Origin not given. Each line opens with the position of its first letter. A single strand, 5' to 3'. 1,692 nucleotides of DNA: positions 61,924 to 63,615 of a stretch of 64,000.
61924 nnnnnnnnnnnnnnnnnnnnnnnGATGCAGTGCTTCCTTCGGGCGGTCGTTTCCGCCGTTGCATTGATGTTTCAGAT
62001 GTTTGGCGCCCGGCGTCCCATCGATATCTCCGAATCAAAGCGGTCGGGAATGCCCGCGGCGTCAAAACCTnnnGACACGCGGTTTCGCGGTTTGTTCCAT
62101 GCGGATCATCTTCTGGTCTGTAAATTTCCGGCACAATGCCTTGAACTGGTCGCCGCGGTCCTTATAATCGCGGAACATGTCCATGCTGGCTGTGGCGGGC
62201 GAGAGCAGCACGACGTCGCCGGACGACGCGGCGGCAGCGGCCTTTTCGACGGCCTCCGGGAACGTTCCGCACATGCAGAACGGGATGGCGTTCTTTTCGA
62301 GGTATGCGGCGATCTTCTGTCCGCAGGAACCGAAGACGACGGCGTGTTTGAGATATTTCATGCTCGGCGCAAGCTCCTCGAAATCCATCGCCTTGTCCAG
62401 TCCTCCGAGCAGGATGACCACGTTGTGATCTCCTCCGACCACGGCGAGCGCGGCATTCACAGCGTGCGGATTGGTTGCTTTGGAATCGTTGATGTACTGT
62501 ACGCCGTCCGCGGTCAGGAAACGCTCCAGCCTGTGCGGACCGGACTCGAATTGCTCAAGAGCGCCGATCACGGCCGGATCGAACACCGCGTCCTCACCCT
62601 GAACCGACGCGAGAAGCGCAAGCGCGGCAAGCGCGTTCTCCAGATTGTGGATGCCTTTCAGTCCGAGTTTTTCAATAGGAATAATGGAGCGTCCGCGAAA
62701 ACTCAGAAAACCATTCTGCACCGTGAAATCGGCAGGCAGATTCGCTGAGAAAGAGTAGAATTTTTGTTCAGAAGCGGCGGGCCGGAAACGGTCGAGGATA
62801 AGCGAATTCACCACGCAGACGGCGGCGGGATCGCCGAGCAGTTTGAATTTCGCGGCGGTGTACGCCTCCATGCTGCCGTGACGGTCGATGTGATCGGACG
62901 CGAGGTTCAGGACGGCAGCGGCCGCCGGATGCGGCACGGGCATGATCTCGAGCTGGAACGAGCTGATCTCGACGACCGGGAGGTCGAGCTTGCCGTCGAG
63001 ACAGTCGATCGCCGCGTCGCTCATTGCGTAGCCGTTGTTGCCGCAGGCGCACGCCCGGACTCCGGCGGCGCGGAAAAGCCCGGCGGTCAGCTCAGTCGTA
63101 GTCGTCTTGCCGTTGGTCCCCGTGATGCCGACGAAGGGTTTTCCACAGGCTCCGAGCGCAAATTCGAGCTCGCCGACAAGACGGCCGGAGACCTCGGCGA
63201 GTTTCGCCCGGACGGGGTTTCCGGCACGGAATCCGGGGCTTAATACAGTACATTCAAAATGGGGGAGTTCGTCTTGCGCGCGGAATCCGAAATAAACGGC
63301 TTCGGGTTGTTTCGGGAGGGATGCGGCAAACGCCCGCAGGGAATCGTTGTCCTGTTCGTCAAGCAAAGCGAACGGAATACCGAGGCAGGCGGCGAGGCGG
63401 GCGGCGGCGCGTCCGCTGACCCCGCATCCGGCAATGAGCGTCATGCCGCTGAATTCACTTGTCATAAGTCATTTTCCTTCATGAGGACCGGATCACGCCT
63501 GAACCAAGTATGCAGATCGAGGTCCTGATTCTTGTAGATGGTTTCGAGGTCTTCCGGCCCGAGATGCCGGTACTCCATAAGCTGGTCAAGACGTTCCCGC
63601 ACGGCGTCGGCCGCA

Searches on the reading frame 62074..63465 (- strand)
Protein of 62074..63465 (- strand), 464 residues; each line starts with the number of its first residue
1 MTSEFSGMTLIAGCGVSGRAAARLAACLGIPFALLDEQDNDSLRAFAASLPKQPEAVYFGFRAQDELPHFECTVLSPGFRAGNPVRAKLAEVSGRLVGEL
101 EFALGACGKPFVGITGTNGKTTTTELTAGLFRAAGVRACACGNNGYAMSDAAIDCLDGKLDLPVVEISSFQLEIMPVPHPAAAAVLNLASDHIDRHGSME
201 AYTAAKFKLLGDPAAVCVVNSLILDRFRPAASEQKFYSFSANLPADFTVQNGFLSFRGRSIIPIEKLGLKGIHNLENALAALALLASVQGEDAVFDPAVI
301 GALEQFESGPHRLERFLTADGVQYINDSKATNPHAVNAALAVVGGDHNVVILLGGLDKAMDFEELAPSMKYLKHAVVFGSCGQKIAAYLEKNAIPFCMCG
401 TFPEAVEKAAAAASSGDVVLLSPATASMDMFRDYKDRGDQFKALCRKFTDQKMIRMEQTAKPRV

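Call 69: search_protein_families(library=pfam, proteins=[window:62074-63465:-], max_evalue=0.0001)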
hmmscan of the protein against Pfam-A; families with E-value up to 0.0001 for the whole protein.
window:62074-63465:- (464 aa): 2 families
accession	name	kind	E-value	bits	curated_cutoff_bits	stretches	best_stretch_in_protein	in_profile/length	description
PF08245.18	Mur_ligase_M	-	8e-23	81.9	24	1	114-284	1-199/200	Mur ligase middle domain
PF02875.26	Mur_ligase_C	-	1.2e-14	55.7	28.4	1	311-424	1-126/127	Mur ligase, glutamate ligase domain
